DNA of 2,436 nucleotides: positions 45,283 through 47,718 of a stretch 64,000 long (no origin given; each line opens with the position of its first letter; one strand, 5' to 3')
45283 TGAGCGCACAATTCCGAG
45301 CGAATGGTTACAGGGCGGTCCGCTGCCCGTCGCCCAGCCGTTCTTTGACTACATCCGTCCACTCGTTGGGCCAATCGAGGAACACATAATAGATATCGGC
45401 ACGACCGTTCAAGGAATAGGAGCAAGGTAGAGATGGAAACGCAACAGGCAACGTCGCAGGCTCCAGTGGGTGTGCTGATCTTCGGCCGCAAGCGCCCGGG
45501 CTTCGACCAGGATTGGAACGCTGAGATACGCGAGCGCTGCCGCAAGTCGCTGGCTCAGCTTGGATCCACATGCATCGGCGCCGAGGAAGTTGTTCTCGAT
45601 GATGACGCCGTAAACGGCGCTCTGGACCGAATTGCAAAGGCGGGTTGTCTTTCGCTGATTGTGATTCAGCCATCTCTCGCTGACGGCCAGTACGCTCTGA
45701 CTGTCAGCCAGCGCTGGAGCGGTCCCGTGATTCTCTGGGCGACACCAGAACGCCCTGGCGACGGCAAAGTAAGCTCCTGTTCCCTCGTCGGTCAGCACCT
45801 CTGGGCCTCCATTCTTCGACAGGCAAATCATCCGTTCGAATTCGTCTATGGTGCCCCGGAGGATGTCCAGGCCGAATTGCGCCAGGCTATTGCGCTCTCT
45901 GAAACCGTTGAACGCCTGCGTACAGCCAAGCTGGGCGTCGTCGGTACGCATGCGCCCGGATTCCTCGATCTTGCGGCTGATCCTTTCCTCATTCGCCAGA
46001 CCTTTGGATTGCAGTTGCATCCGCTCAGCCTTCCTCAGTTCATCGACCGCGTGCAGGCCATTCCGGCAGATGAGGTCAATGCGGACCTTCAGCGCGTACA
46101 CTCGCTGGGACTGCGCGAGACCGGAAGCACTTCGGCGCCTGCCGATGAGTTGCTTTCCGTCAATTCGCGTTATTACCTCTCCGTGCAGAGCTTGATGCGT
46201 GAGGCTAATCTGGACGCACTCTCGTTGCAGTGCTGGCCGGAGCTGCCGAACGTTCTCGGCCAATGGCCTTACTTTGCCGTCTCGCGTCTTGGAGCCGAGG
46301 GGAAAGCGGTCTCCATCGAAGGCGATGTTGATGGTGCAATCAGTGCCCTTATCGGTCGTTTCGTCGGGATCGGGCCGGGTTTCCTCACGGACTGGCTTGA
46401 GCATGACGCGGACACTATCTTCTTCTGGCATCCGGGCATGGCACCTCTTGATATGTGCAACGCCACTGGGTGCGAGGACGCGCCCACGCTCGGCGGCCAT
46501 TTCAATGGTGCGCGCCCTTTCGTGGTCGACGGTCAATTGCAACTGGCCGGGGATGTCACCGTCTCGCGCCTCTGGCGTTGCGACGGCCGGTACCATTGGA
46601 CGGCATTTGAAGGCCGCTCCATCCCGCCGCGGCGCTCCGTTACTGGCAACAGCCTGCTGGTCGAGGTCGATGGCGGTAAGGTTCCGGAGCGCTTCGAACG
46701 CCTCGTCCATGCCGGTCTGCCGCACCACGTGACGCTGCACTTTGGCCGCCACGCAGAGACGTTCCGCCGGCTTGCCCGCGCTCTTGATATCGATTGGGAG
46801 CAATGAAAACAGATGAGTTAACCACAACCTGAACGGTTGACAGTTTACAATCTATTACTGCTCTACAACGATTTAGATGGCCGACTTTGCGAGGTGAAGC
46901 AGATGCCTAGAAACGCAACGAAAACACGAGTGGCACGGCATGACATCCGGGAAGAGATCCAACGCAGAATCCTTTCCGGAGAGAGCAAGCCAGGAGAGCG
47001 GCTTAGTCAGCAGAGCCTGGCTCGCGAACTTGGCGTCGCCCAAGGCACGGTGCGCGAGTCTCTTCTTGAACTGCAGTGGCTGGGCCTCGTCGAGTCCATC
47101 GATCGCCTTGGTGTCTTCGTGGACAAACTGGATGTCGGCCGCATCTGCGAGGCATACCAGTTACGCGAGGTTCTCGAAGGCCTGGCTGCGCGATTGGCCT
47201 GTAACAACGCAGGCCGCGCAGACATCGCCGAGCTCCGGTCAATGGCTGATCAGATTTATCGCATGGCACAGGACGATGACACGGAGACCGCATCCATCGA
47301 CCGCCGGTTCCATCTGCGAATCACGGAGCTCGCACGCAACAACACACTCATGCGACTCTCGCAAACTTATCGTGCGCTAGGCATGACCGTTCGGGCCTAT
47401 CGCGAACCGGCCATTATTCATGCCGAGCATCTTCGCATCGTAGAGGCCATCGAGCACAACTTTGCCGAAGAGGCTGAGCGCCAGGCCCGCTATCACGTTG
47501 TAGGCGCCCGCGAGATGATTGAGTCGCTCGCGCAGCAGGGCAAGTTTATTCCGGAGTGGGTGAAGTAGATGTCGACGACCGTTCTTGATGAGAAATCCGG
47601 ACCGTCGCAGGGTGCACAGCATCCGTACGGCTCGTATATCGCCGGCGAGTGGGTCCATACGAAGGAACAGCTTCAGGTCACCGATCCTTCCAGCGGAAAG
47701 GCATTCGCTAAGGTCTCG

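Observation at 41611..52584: Candidate sulfoquinovose (sulfo-EMP-like) catabolic island ending in a SuyAB/ComC-type desulfonation module, built from non-canonical enzyme families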

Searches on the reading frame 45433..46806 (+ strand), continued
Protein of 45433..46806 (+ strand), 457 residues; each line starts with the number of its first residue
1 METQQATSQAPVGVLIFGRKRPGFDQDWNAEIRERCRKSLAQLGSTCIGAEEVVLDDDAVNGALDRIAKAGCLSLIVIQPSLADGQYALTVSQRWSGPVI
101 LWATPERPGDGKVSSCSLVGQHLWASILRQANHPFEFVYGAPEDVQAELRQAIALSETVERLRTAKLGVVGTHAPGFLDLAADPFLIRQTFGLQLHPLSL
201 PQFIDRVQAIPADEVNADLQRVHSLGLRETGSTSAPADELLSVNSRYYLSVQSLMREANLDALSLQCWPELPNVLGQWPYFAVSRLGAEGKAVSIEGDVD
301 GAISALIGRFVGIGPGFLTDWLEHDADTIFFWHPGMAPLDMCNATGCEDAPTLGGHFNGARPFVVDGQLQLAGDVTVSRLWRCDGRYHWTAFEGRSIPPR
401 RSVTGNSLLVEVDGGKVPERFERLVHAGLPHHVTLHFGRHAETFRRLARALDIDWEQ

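Call 89: search_dna_similar(query=window:45433-46806:+, collection=plasmids, mode=protein, max_rows=15)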
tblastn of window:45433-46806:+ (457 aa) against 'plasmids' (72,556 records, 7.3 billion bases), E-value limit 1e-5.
Records with a match: 19; places in all: 19; records where one place covers at least 80% of the query: 15.
Best place of each record, by identity: <60% 19.
By first word of the organism name: Clostridium 5; Zymomonas 4; Listeria 2; Persicobacter 2; Candidatus 1; Parasedimentitalea 1; Deinococcus 1; Paracoccus 1; Marinovum 1; Monoglobus 1.
By predicted mobility (MOB-suite, as given by PLSDB): non-mobilizable 17; mobilizable 2.
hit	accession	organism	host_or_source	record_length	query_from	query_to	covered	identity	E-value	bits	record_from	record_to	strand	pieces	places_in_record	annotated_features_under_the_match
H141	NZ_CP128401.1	Candidatus Chlorohelix allophototropha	Single colony of Candidatus Chlorohelix ...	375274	49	454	89%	27.8%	1e-28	127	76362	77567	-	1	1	L-fucose/L-arabinose isomerase family protein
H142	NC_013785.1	Zymomonas mobilis subsp. mobilis ZM4 = ATCC 31821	-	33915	1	454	99%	24.0%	5e-31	134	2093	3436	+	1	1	L-fucose/L-arabinose isomerase family protein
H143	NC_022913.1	Zymomonas mobilis subsp. mobilis str. CP4 = NRRL B-14023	-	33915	1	454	99%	24.0%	5e-31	134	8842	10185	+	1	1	L-fucose/L-arabinose isomerase family protein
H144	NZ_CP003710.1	Zymomonas mobilis subsp. mobilis NRRL B-12526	-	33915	1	454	99%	24.0%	5e-31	134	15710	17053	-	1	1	L-fucose/L-arabinose isomerase family protein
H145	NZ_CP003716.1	Zymomonas mobilis subsp. mobilis str. CP4 = NRRL B-14023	-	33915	1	454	99%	24.0%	5e-31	134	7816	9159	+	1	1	L-fucose/L-arabinose isomerase family protein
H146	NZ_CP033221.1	Parasedimentitalea marina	Cell culture,deep seawater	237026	44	449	89%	26.0%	2e-17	93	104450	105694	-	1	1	hypothetical protein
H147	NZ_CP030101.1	Listeria monocytogenes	Environment,water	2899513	53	450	87%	23.9%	6e-19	98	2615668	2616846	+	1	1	none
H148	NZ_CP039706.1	Clostridium butyricum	Homo sapiens,isolation from The first ...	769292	35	453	92%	22.1%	3e-8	64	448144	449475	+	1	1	L-fucose/L-arabinose isomerase family protein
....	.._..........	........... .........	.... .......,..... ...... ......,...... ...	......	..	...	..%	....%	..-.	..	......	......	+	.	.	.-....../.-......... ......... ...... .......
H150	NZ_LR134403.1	Listeria monocytogenes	Homo sapiens,Vein blood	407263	53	443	86%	23.5%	1e-18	97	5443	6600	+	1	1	L-fucose/L-arabinose isomerase family protein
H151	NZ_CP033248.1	Clostridium butyricum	environment swab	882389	50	453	88%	22.4%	4e-8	64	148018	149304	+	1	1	L-fucose/L-arabinose isomerase family protein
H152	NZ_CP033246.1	Clostridium butyricum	Homo sapiens,stool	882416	50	453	88%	22.4%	4e-8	64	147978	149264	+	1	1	L-fucose/L-arabinose isomerase family protein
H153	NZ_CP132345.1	Clostridium butyricum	Homo sapiens,Faeces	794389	50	453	88%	22.4%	7e-8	63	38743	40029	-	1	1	L-fucose/L-arabinose isomerase family protein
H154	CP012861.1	Persicobacter sp. JZB09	cell culture,soil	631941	50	453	88%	22.0%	3e-10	71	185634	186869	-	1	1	record has no annotation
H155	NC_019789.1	Deinococcus peraridilitoris DSM 19664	-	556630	98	438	75%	26.0%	8e-20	100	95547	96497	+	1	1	L-fucose isomerase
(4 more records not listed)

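Call 92: find_encoding_contigs(protein=P0391, flank=10000, max_places=1)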
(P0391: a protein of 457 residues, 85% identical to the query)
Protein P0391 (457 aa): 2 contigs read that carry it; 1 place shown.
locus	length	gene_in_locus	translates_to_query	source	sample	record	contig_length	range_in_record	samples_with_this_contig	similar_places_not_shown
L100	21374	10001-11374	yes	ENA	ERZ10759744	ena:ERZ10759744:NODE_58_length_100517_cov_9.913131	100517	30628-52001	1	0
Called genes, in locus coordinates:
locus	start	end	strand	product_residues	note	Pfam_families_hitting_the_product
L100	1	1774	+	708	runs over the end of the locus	PF13584:BatD (faint), PF00515:TPR_1 (faint), PF07719:TPR_2 (faint), PF13414:TPR_11 (weak), PF13428:TPR_14 (faint), PF13432:TPR_16 (weak), PF14559:TPR_19 (weak)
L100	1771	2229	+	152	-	PF01713:Smr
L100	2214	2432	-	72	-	PF01176:eIF-1a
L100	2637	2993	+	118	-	PF01258:zf-dskA_traR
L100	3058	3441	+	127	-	PF27400:TP_0700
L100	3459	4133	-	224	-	PF00753:Lactamase_B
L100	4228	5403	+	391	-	-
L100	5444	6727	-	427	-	PF00270:DEAD, PF03880:DbpA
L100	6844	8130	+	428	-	PF00691:OmpA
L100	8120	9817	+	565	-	PF00082:Peptidase_S8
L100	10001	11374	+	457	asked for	PF02952:Fucose_iso_C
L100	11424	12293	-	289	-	PF01116:F_bP_aldolase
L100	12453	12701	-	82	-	-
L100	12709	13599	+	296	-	PF00701:DHDPS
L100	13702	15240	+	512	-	PF00496:SBP_bac_5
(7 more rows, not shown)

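Call 93: find_encoding_contigs(protein=P0429, flank=10000, max_places=1)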
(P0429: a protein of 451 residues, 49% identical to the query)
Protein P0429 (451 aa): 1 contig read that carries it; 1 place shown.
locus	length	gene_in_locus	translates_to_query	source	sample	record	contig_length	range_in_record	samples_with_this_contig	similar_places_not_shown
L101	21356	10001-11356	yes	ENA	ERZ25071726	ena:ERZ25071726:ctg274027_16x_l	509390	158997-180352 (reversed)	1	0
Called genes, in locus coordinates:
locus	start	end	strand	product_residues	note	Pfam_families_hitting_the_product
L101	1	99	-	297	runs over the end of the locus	PF03446:NAD_binding_2, PF14833:NAD_binding_11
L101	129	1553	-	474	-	PF00083:Sugar_tr, PF07690:MFS_1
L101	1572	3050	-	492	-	PF00171:Aldedh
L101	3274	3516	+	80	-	-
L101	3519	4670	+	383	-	PF04295:GD_AH_second, PF20629:GD_AH_C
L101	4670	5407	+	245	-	PF00392:GntR, PF07729:FCD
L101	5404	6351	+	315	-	PF00389:2-Hacid_dh, PF02826:2-Hacid_dh_C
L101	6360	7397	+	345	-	PF02615:Ldh_2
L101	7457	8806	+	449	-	PF01547:SBP_bac_1, PF13416:SBP_bac_8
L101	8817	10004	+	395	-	PF00365:PFK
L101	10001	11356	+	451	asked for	-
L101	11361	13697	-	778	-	PF01055:Glyco_hydro_31_2nd, PF21365:Glyco_hydro_31_3rd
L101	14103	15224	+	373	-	-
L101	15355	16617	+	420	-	PF00155:Aminotran_1_2, PF01212:Beta_elim_lyase (weak)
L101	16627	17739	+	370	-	-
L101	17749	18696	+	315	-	PF00106:adh_short (weak), PF01073:3Beta_HSD, PF01370:Epimerase, PF02719:Polysacc_synt_2 (weak), PF04321:RmlD_sub_bind, PF05368:NmrA, PF13460:NAD_binding_10, PF16363:GDP_Man_Dehyd, +1 more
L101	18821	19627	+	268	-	PF00106:adh_short, PF08659:KR, PF23441:SDR (weak), PF13561:adh_short_C2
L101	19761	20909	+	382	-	PF13579:Glyco_trans_4_4 (weak), PF13439:Glyco_transf_4 (weak), PF13692:Glyco_trans_1_4 (weak)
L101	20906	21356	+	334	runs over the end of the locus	PF03706:LPG_synthase_TM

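Call 94: find_encoding_contigs(protein=P0494, flank=10000, max_places=1)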
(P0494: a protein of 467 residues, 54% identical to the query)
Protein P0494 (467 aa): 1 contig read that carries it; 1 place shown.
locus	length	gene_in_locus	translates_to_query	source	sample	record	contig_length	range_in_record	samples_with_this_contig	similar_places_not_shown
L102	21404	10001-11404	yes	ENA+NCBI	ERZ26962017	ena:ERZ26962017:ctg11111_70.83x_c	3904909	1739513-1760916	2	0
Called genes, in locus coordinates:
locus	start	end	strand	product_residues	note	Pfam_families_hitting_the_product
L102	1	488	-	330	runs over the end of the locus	PF01041:DegT_DnrJ_EryC1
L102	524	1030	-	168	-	PF01584:CheW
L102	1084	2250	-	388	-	PF04909:Amidohydro_2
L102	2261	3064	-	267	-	-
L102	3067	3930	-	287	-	PF00528:BPD_transp_1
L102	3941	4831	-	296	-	PF00528:BPD_transp_1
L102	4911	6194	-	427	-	PF01547:SBP_bac_1, PF13416:SBP_bac_8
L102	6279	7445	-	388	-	PF01546:Peptidase_M20, PF07687:M20_dimer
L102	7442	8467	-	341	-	PF01118:Semialdhyde_dh, PF02774:Semialdhyde_dhC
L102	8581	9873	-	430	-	PF00696:AA_kinase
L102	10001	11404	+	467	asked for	-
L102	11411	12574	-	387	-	PF13412:HTH_24 (weak), PF00480:ROK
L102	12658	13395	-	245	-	PF00483:NTP_transferase, PF01128:IspD (weak), PF12804:NTP_transf_3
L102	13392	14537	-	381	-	PF00288:GHMP_kinases_N, PF08544:GHMP_kinases_C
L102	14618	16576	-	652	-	PF11896:GlgE_dom_N_S, PF00128:Alpha-amylase (weak), PF21702:GLGE_C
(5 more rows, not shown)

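Call 95: search_protein_families(library=ncbifam, proteins=[L101:11361-13697:-, L101:8817-10004:+, L101:10001-11356:+, L101:3519-4670:+, L101:1572-3050:-, L101:129-1553:-], max_evalue=1e-10)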
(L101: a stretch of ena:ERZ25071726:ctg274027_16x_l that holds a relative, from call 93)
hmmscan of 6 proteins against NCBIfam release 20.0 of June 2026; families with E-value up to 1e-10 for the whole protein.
L101:11361-13697:- (778 aa): 3 families
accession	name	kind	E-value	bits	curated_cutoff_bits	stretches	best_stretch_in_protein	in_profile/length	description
NF007746.0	PRK10426.1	equivalog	8e-241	801.1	553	2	382-772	304-679/683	alpha-glucosidase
NF007940.0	PRK10658.1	equivalog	5.9e-55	187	606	1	393-735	324-643/771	alpha-xylosidase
NF040948.1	alpha_gluc_MalA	equivalog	2.5e-39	135.1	800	1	512-736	369-585/627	alpha-glucosidase MalA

L101:8817-10004:+ (395 aa): 11 families
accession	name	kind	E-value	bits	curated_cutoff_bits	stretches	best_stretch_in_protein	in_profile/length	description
NF010675.0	PRK14072.1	subfamily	1.4e-101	340.2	273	1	10-386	3-399/416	diphosphate--fructose-6-phosphate 1-phosphotransferase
NF002872.1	PRK03202.1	subfamily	7.7e-44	150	253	1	12-356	2-315/323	ATP-dependent 6-phosphofructokinase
TIGR02483.1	PFK_mixed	subfamily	2.4e-43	148.5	430.55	1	12-327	1-314/325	phosphofructokinase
TIGR02482.1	PFKA_ATP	equivalog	5.2e-32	111.1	371.35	1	12-326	1-289/301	6-phosphofructokinase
NF010674.0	PRK14071.1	equivalog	1.1e-25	90.4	544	1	10-327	4-324/360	ATP-dependent 6-phosphofructokinase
NF005301.0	PRK06830.1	equivalog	2.7e-25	88.8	400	1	14-244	85-313/445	ATP-dependent 6-phosphofructokinase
TIGR02478.1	6PF1K_euk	equivalog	8e-20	70.6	708.4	1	11-237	390-608/744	6-phosphofructokinase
NF041103.1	PFKA_PPi_Ttgales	equivalog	3.4e-19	69.2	550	1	14-198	2-186/407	diphosphate--fructose-6-phosphate 1-phosphotransferase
NF005482.0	PRK07085.1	subfamily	4.4e-16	58.5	446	1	13-198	76-264/558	diphosphate--fructose-6-phosphate 1-phosphotransferase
NF005121.0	PRK06555.1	equivalog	1.7e-14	53.4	395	1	95-197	106-206/404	pyrophosphate--fructose-6-phosphate 1-phosphotransferase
TIGR02477.1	PFKA_PPi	equivalog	6.9e-14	51.2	587.95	1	16-201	77-260/539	diphosphate--fructose-6-phosphate 1-phosphotransferase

L101:10001-11356:+ (451 aa): 1 family
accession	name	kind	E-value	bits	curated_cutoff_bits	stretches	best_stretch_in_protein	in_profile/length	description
NF048012.1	SlpQosIsomSftI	equivalog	5.9e-50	170.3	700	1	11-447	4-438/443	sulfoquinovose isomerase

L101:3519-4670:+ (383 aa): 1 family
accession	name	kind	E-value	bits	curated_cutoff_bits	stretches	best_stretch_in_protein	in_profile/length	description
TIGR03248.1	galactar-dH20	equivalog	4.6e-38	131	730.85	1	5-362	109-484/507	galactarate dehydratase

L101:1572-3050:- (492 aa): 42 families (the best 25 are shown)
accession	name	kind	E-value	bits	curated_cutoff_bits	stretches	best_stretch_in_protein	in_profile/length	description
TIGR01780.1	SSADH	subfamily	1.7e-134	449.1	646.35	1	23-476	1-447/448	succinate-semialdehyde dehydrogenase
NF008415.0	PRK11241.1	equivalog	5.9e-121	404.5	828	1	5-481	10-480/482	NADP-dependent succinate-semialdehyde dehydrogenase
NF010000.0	PRK13473.1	subfamily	9.3e-111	370.8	615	1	6-481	3-472/475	aminobutyraldehyde dehydrogenase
TIGR01804.1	BADH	equivalog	5.7e-110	368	668.6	1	9-475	1-465/467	betaine-aldehyde dehydrogenase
TIGR02299.1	HpaE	equivalog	2.8e-103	346.1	638.35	1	8-481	3-476/488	5-carboxymethyl-2-hydroxymuconate semialdehyde dehydrogenase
NF052305.1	DioxValDhHalo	equivalog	8.1e-100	335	750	1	7-474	6-474/483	2,5-dioxovalerate dehydrogenase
NF009725.0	PRK13252.1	equivalog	4.1e-99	332.2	593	1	5-481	6-479/488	betaine-aldehyde dehydrogenase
NF040792.1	glyc_ald_dh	equivalog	8.4e-95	318.5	760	1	8-481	3-473/488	D-glyceraldehyde dehydrogenase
NF045735.1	PaDhStyDPseudo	equivalog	4.6e-92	309.2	850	1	5-480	2-480/483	phenylacetaldehyde dehydrogenase StyD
NF007497.0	PRK10090.1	equivalog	2.2e-91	307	500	1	4-479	5-475/480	aldehyde dehydrogenase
NF045736.1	PaDhStyDRhodo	equivalog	2.1e-90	303.6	800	1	6-479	3-475/479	phenylacetaldehyde dehydrogenase StyD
NF040648.1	lactal_redase_Meth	equivalog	2.5e-90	303.7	650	1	8-481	1-462/463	lactaldehyde dehydrogenase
NF006916.0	PRK09407.1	equivalog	1.2e-89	301.3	521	1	17-481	32-492/526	succinic semialdehyde dehydrogenase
TIGR03216.1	OH_muco_semi_DH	equivalog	2.5e-87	293.5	693.25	1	9-482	4-480/481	2-hydroxymuconic semialdehyde dehydrogenase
NF042993.1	AlphKGSA_gudD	equivalog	2.7e-86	290.2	770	1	8-481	6-480/481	alpha-ketoglutaric semialdehyde dehydrogenase GucD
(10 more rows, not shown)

L101:129-1553:- (474 aa): 10 families
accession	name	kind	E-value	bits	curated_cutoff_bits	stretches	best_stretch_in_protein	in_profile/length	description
TIGR00895.1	2A0115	subfamily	9.2e-42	143.4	418.55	1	24-410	14-393/398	aromatic acid/H+ symport family MFS transporter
NF008586.0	PRK11551.1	equivalog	1.5e-27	96.6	410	1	36-438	24-390/406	3-(3-hydroxy-phenyl)propionate transporter MhpT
NF052357.1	GlucTporGlcPStph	equivalog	4.3e-27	95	750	1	26-441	7-418/445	glucose transporter GlcP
TIGR00898.1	2A0119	subfamily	5e-24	84.9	550.75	1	67-440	131-495/506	cation transport protein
TIGR00879.1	SP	subfamily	3e-22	78.9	237.8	1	53-434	83-491/510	sugar porter family MFS transporter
NF053517.1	HbztTptrPcaK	equivalog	3.9e-19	68.9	770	1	13-424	5-410/437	4-hydroxybenzoate transporter PcaK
TIGR00887.1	2A0109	equivalog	7e-16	58.2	610.3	1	29-415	18-452/502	phosphate:H+ symporter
TIGR00891.1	2A0112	subfamily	7.4e-12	45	552.9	1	35-359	20-334/405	sialate:H+ symport family MFS transporter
TIGR00881.1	2A0104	subfamily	3.1e-11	42.9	407.75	1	49-256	17-213/379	phosphoglycerate transporter protein PgtP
TIGR00893.1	2A0114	subfamily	3.5e-11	42.7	395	1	44-441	11-398/399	D-galactonate transporter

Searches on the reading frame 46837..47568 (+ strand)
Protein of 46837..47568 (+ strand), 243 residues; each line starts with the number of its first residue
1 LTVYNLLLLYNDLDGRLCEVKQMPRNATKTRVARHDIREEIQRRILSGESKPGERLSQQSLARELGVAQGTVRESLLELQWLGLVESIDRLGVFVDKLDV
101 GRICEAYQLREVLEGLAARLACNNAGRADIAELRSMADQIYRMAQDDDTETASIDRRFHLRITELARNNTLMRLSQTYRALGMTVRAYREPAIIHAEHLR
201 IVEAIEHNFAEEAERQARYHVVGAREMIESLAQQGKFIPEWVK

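Call 3: search_protein_families(library=pfam, proteins=[window:46837-47568:+])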
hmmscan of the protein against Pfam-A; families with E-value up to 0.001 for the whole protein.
window:46837-47568:+ (243 aa): 2 families
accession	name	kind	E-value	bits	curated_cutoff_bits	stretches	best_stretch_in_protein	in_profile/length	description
PF07729.17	FCD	-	2.9e-19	70.1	24.3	1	105-221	1-123/125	FCD domain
PF00392.27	GntR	-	9.5e-14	51.2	27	1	36-95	4-64/64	Bacterial regulatory proteins, gntR family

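Call 4: search_protein_families(library=ncbifam, proteins=[window:46837-47568:+])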
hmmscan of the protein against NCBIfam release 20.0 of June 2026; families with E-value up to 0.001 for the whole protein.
window:46837-47568:+ (243 aa): 17 families
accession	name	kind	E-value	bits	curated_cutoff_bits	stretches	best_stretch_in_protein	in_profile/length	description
TIGR03338.1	phnR_burk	equivalog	3.4e-25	88.9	271.5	1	37-226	16-211/212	phosphonate utilization associated transcriptional regulator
NF003011.0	PRK03837.1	subfamily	6.2e-14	52.2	260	1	105-233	106-238/241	transcriptional regulator NanR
NF008504.0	PRK11414.1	equivalog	3.9e-10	39.8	225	1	37-182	16-163/221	GntR family transcriptional regulator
NF007588.0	PRK10225.1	equivalog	7.2e-09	35.3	442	1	31-174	8-167/257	Uxu operon transcriptional regulator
NF007741.0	PRK10421.1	equivalog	9.3e-09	35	311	1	109-230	104-235/262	transcriptional regulator LldR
TIGR02018.2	his_ut_repres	equivalog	9.3e-09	35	220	1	36-99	3-67/226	histidine utilization transcriptional repressor HutC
NF007442.0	PRK09990.1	equivalog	2.8e-08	33.5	301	1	107-235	101-242/256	transcriptional regulator GlcC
NF052282.1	PLP_TF_PdxR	equivalog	4.5e-08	32.6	320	1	37-100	6-70/448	MocR-like pyridoxine biosynthesis transcription factor PdxR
NF007292.0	PRK09764.1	equivalog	4.2e-06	26.1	281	1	36-140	9-111/240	GntR family transcriptional regulator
NF047563.1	modulin_PmtR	equivalog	4.5e-06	26.7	200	1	35-141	15-121/125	PSM export ABC transporter transcriptional regulator PmtR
NF007001.0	PRK09464.1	equivalog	6.7e-06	25.9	330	0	108-180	102-175/254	pyruvate dehydrogenase complex transcriptional repressor PdhR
NF053730.1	TransRegRv1152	equivalog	3.4e-05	23.8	170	1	36-100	20-85/120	Rv1152 family transcriptional regulator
NF008576.0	PRK11534.1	equivalog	3.4e-05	23.6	218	1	37-222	12-211/225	DNA-binding transcriptional regulator CsiR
NF052286.1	ecto_TF_EhuR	exception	0.00012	20.8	480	1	26-99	5-79/458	MocR-like ectoine utilization transcription factor EhuR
NF008571.0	PRK11523.1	equivalog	0.00027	20.4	396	0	31-172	7-160/258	transcriptional regulator ExuR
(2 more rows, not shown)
